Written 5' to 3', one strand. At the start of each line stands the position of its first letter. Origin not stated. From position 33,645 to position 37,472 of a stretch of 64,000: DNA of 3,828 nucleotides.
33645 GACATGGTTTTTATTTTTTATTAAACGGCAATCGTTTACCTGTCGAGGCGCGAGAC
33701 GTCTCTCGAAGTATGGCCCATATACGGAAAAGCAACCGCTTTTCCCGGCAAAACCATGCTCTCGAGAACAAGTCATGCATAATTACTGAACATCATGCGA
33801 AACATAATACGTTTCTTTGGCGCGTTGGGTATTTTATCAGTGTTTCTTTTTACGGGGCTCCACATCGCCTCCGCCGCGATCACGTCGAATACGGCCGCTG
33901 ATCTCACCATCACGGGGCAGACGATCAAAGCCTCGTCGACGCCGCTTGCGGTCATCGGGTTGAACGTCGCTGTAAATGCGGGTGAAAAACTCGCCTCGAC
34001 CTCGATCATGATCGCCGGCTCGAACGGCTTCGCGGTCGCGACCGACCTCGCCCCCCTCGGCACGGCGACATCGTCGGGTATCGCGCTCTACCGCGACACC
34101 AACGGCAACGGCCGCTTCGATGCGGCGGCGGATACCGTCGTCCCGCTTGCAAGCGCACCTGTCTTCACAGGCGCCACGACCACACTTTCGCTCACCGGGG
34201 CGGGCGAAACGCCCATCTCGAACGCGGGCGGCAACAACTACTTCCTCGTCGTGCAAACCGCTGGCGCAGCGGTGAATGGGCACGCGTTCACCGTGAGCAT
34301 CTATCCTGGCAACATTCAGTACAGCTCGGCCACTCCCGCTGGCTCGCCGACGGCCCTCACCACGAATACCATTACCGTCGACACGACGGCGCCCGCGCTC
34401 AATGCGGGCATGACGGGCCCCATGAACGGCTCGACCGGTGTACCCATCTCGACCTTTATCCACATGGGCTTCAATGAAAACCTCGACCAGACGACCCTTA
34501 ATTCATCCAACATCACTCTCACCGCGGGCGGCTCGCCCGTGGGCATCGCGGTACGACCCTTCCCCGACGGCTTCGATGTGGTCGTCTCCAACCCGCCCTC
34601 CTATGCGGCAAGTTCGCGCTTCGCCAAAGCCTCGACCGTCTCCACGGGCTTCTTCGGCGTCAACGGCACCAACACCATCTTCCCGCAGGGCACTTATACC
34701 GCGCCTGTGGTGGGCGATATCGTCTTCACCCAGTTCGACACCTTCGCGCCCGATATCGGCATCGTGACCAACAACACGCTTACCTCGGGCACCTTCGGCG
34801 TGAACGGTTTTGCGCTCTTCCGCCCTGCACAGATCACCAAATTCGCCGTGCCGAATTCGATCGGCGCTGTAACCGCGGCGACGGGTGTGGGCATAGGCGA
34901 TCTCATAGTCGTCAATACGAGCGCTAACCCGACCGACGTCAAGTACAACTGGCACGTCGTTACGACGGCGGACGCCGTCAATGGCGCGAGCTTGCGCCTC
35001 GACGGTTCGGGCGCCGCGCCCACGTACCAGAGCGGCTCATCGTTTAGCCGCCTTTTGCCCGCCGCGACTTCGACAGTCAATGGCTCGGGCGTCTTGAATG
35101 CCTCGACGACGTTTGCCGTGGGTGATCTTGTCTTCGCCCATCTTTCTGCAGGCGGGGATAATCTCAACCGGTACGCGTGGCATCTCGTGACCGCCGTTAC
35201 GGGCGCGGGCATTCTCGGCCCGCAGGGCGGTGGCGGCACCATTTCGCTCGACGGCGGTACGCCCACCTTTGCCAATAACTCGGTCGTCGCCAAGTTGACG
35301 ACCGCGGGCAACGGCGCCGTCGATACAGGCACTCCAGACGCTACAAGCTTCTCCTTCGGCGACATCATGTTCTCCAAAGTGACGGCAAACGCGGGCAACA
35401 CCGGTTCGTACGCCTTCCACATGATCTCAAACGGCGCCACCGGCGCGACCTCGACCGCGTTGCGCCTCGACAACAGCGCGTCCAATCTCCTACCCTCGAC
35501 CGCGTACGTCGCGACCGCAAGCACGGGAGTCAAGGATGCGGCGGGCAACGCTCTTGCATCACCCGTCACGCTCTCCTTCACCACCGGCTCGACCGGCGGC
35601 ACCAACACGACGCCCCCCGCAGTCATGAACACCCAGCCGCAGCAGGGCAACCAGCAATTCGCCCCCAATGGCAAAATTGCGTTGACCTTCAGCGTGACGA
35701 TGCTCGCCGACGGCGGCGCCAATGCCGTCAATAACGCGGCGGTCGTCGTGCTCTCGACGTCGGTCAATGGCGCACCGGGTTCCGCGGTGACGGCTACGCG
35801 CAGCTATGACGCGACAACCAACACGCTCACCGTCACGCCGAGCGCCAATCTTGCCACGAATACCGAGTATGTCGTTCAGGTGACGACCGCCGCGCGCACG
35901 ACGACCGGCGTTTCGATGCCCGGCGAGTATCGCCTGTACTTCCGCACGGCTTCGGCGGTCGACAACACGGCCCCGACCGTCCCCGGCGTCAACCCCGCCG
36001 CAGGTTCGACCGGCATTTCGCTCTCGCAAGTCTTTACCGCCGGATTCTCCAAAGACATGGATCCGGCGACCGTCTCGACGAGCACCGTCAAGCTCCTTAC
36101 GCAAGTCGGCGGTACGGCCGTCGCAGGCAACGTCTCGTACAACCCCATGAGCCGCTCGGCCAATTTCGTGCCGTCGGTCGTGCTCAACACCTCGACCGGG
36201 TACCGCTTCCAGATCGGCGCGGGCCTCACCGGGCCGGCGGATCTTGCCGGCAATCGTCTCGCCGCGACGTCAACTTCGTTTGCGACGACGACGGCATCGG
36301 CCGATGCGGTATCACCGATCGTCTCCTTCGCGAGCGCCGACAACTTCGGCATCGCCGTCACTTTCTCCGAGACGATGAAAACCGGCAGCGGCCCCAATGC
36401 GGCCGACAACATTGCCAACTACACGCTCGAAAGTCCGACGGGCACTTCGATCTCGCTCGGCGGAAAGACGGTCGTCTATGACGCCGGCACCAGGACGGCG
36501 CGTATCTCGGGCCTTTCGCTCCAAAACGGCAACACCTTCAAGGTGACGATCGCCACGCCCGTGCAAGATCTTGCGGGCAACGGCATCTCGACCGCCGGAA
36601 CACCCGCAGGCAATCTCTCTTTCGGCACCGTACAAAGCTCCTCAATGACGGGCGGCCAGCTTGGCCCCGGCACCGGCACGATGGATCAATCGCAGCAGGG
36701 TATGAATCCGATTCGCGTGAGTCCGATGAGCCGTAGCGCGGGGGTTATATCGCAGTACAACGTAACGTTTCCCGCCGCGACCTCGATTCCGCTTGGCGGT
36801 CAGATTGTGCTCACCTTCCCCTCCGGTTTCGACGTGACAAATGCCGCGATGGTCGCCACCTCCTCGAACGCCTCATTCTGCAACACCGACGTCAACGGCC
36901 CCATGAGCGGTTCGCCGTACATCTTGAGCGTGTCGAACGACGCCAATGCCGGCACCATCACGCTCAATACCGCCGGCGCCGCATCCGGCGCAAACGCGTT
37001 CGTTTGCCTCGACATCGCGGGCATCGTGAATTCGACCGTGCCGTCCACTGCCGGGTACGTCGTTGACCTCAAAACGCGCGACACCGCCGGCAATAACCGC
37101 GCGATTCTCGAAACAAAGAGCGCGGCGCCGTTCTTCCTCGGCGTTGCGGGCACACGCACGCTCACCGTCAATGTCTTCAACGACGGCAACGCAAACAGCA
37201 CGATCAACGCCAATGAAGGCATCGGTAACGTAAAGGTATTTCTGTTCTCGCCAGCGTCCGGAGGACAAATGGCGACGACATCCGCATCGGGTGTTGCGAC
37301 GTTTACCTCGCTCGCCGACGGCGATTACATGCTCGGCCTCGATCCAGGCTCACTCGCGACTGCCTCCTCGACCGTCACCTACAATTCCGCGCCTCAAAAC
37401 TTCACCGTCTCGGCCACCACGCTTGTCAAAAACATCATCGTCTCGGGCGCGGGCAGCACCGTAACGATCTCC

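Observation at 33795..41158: Giant 2318-aa peptidoglycan-anchored surface protein encoded directly upstream of rpsZ; spc operon lacks rpmD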

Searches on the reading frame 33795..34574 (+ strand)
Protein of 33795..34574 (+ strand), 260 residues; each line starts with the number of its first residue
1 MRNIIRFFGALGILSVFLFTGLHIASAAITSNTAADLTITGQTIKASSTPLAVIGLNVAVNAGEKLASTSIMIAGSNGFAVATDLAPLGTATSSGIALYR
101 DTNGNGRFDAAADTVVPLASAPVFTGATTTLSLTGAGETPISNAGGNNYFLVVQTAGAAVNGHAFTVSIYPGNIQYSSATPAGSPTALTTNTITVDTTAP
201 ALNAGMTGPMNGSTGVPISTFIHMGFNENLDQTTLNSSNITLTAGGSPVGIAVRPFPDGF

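Call 34: search_protein_families(library=pfam, proteins=[window:33795-34574:+], max_evalue=0.05)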
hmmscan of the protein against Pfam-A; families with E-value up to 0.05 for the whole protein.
window:33795-34574:+ (260 aa): 1 family
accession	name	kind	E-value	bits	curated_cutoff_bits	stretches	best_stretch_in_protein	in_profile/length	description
PF13205.12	Big_5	-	0.00056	21.1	23.6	1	196-247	1-52/105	Bacterial Ig-like domain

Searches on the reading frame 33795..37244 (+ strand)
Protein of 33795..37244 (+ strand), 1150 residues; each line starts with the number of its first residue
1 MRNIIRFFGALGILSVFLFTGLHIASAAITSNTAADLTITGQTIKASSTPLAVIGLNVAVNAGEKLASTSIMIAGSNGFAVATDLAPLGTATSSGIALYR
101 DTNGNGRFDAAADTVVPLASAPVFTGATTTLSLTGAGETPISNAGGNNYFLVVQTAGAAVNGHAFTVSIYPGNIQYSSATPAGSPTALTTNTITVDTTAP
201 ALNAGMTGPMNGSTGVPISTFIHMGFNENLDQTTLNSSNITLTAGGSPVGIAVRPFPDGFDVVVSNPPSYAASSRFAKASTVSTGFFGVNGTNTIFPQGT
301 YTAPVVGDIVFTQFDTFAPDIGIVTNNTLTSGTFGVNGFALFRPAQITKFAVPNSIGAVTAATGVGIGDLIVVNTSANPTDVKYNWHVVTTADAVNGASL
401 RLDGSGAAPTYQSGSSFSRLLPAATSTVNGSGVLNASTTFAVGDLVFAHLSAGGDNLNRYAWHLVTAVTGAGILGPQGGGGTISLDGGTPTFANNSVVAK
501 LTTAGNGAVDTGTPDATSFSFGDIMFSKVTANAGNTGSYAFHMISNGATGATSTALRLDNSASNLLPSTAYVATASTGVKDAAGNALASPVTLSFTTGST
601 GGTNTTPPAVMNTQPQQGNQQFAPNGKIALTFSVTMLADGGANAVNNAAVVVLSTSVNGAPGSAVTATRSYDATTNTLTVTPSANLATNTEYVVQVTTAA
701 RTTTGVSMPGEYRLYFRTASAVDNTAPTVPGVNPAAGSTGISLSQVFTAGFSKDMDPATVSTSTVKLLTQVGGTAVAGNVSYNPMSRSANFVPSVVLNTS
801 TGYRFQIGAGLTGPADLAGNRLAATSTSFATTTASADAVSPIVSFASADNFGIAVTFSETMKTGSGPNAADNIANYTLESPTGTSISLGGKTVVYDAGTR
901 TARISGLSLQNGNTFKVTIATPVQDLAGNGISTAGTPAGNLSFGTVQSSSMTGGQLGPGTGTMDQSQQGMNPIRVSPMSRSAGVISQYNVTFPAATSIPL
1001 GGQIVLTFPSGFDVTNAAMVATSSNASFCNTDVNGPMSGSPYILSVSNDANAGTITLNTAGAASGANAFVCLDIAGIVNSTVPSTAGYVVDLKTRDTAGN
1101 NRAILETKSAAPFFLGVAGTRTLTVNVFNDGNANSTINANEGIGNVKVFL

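Call 51: search_solved_structures(query=window:33795-37244:+, max_evalue=0.01)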
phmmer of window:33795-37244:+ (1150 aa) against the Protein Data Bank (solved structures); distinct sequences matched with E-value up to 0.01: 0.

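Call 59: predict_structure(alignment_id=A3)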
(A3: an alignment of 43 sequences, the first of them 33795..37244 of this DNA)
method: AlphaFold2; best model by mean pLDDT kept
length: 1150 residues; sequences in the alignment: 43
mean_pLDDT: 78.4   pTM: 0.54
mean pLDDT of the five models: 78.4, 78.3, 78.2, 74.5, 74.5
residues with pLDDT >= 90: 165; 70-90: 760; 50-70: 160; < 50: 65
segments of 3 or more residues with pLDDT < 50: 1-3, 21-29, 476-479, 601-606, 951-954, 961-970, 1023-1026, 1030-1038, 1135-1137, 1139-1141, 1148-1150
pLDDT, mean of each block of 10 residues (from residue 1): 63 67 38 76 82 81 75 85 75 72 76 82 79 74 68 86 87 69 70 88 83 68 88 83 86 81 86 89 78 70 85 80 87 81 82 87 91 87 88 92 90 89 85 77 91 88 86 50 82 90 86 73 90 84 87 84 77 93 88 77 50 76 84 82 90 88 90 81 88 91 76 88 82 79 85 80 87 83 77 86 89 82 86 83 80 84 75 81 65 76 76 81 86 83 73 50 38 79 82 78 83 78 49 44 75 79 70 83 74 80 76 68 54 51 50
secondary structure, 60 per line:
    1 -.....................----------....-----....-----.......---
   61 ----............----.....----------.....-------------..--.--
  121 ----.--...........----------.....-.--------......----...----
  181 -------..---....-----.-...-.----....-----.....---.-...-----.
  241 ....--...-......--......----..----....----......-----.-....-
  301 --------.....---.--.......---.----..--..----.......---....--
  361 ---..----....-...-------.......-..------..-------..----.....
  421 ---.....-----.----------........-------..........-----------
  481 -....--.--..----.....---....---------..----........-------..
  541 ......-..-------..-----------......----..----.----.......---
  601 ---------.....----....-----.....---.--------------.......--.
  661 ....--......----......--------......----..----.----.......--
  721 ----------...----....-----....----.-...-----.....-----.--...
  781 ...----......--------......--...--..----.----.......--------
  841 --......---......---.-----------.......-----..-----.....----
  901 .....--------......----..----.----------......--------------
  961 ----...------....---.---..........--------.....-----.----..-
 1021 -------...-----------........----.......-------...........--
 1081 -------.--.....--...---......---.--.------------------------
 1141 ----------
elements in order (helices of 4 or more, strands of 3 or more residues): H2-22 E33-36 E42-45 E51-57 E65-76 H81-84 E96-100 E128-138 E149-153 E164-169 E174-176 E193-196 E213-216 E222-226 E240-244 E247-249 E251-256 E259-264 E275-278 E283-288 E296-299 E309-313 E320-326 E345-351 E355-358 E370-373 E375-377 E385-391 E416-420 E424-428 E445-452 E460-469 E482-485 E497-501 E505-508 E524-531 E539-546 E570-575 E591-597 E610-614 E619-622 E628-632 E651-657 E660-664 E667-672 E677-682 E691-696 E712-718 E731-733 E738-741 E747-750 E765-769 E778-783 E788-793 E802-807 E826-832 E843-848 E852-857 E876-879 E892-896 E901-905 E914-919 E941-946 E974-977 E985-994 E1003-1007 E1042-1049 E1054-1060 E1068-1078 E1091-1095 E1104-1109

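Call 62: fold_search(model_id=the predicted structure, library=pdb)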
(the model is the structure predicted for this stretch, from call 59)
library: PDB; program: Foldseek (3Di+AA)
matches with E <= 10: 1673; with E <= 0.001: 87
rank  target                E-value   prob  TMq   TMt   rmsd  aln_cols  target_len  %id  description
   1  9ba4_A                1.5e-10  1.00  0.08  0.10  52.4      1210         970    9  Full-length cross-linked Contactin 2 (CNTN2) (released 2024-07-17)
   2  5a42                  2.0e-08  0.85  0.07  0.06  38.7      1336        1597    8  Cryo-EM single particle 3D reconstruction of the native conformation of E. coli alpha-2-macroglobulin (ECAM) (released 2015-07-29)
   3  6d5a                  2.1e-07  1.00  0.08  0.24  23.4       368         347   14  Crystal structure of L,D-transpeptidase 5 from Mycobacterium tuberculosis in apo form (released 2019-02-27)
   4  5du7_A                3.1e-07  1.00  0.09  0.24  18.9       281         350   16  Crystal structure of ldtMt2 at 1.79 Angstrom resolution (released 2016-09-28)
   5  5xxz_A                3.4e-07  0.82  0.09  0.08  35.0      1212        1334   10  Crystal structure of a serine protease from Streptococcus species (released 2018-08-08)
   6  8pxy_A                3.5e-07  1.00  0.10  0.25  14.7       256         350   17  Crystal structure of the transpeptidase LdtMt2 C354S mutant from Mycobacterium tuberculosis in complex with natural su (released 2024-08-07)
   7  8a1m_A                4.1e-07  1.00  0.09  0.24  19.4       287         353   16  Crystal structure of the transpeptidase LdtMt2 from Mycobacterium tuberculosis in complex with maleimide analogue 4 (released 2023-06-14)
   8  8a1l_A                4.7e-07  1.00  0.09  0.24  16.9       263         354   16  Crystal structure of the transpeptidase LdtMt2 from Mycobacterium tuberculosis in complex with alpha-chloro ketone 2 (released 2023-06-14)
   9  5uwv_C                4.7e-07  1.00  0.09  0.25  20.1       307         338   17  Crystal structure of Mycobacterium abscessus L,D-transpeptidase 2 (released 2017-08-16)
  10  5du7_C                5.4e-07  1.00  0.09  0.24  18.8       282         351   16  Crystal structure of ldtMt2 at 1.79 Angstrom resolution (released 2016-09-28)
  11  5d7h_B                5.6e-07  1.00  0.09  0.24  16.0       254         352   16  X-RAY CRYSTAL STRUCTURE OF L,D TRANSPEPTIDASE 2 FROM MYCOBACTERIUM TUBERCULOSIS (released 2016-09-28)
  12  5d7h_A                5.9e-07  1.00  0.09  0.24  15.1       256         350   16  X-RAY CRYSTAL STRUCTURE OF L,D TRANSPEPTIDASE 2 FROM MYCOBACTERIUM TUBERCULOSIS (released 2016-09-28)
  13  8aho_B                5.9e-07  1.00  0.09  0.24  15.9       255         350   16  Crystal structure of the transpeptidase LdtMt2 from Mycobacterium tuberculosis in complex with cyanamide analogue 31 (released 2023-08-02)
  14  4zfq                  6.2e-07  1.00  0.08  0.25  18.4       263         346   15  Structure of M. tuberculosis (3,3) L,D-Transpeptidase, LdtMt5. (Meropenen-adduct form) (released 2015-09-02)
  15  8aho_A                6.2e-07  1.00  0.09  0.24  16.0       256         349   16  Crystal structure of the transpeptidase LdtMt2 from Mycobacterium tuberculosis in complex with cyanamide analogue 31 (released 2023-08-02)
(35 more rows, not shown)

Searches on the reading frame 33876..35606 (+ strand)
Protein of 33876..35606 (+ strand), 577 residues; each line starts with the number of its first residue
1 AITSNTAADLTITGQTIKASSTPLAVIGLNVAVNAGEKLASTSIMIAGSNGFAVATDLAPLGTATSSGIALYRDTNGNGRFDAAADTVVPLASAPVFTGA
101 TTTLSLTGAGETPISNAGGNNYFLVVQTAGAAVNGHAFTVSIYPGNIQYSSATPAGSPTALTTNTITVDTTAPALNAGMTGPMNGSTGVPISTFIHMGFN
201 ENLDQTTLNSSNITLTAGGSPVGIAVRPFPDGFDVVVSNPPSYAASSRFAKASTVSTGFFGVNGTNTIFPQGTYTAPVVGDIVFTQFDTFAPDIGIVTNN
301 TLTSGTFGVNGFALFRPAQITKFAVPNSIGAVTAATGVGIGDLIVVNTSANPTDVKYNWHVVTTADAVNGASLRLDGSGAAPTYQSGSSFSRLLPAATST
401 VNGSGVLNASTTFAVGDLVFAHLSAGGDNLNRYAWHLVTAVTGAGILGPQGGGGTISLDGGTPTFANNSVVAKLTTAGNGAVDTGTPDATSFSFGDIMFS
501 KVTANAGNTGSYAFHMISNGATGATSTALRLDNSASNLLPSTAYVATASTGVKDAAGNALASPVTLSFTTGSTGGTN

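Call 75: search_protein_representatives(protein=window:33876-35606:+)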
Query: 577 residues. Proteins with E-value up to 0.001 (for the whole library): 586; up to 1e-10: 163; up to 1e-30: 31. The best 150 are listed.
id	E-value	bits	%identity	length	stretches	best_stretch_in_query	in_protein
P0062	2.2e-162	558.1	54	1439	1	1-577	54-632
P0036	2.1e-126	439.3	46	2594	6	103-577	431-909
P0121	9.1e-123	427.4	57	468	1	2-417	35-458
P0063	3.2e-121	422.3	47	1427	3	11-577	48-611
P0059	4.4e-113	395.4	49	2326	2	1-577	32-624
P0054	3.5e-108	379.2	48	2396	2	35-577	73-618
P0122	7.7e-104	364.9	62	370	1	1-327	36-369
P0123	4.7e-95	335.9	44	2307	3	2-577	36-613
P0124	5.1e-95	335.8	44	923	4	13-577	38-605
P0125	3.1e-87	310.1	56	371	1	263-577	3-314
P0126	2.9e-80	287.1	47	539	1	37-501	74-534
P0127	2.2e-69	251.2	38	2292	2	67-575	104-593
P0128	5.1e-66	240.1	45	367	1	166-487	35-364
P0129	3.8e-64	233.9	53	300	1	2-250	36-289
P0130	1.4e-59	218.8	51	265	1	197-461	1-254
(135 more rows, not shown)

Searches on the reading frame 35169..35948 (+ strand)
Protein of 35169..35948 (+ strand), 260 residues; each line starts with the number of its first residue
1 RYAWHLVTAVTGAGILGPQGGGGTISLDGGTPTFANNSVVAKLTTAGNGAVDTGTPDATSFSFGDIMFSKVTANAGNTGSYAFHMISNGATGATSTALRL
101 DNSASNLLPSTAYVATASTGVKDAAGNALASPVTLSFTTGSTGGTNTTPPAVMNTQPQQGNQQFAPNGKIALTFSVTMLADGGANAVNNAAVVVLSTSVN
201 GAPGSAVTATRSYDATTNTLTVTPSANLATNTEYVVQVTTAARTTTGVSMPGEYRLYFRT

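Call 34: search_protein_families(library=pfam, proteins=[window:35169-35948:+], max_evalue=0.05)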
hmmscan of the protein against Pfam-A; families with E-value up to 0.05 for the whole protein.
window:35169-35948:+ (260 aa): 1 family
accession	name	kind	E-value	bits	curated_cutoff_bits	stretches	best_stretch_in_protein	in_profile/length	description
PF13205.12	Big_5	-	8.6e-22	78.3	23.6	2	147-260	2-105/105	Bacterial Ig-like domain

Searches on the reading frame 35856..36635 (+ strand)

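Call 34: search_protein_families(library=pfam, proteins=[window:35856-36635:+], max_evalue=0.05)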
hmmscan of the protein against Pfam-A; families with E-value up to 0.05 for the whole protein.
window:35856-36635:+ (260 aa): 1 family
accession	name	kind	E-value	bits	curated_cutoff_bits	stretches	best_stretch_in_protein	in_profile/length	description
PF13205.12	Big_5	-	8.2e-23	81.6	23.6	2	36-144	1-105/105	Bacterial Ig-like domain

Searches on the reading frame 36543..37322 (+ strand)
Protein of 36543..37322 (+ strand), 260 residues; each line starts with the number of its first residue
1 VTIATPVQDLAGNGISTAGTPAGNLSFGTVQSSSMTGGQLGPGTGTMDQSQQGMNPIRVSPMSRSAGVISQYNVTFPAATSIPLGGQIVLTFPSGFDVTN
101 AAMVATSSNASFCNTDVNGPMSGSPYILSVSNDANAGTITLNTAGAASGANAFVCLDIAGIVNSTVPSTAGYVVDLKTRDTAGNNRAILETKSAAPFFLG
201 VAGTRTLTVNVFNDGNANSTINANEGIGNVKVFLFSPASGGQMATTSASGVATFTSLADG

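Call 34: search_protein_families(library=pfam, proteins=[window:36543-37322:+], max_evalue=0.05)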
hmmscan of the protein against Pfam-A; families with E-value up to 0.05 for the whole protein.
window:36543-37322:+ (260 aa): 1 family
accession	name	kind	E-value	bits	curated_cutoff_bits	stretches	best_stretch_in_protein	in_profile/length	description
PF17210.9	SdrD_B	-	0.014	16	29.7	1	211-260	7-58/112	SdrD B-like domain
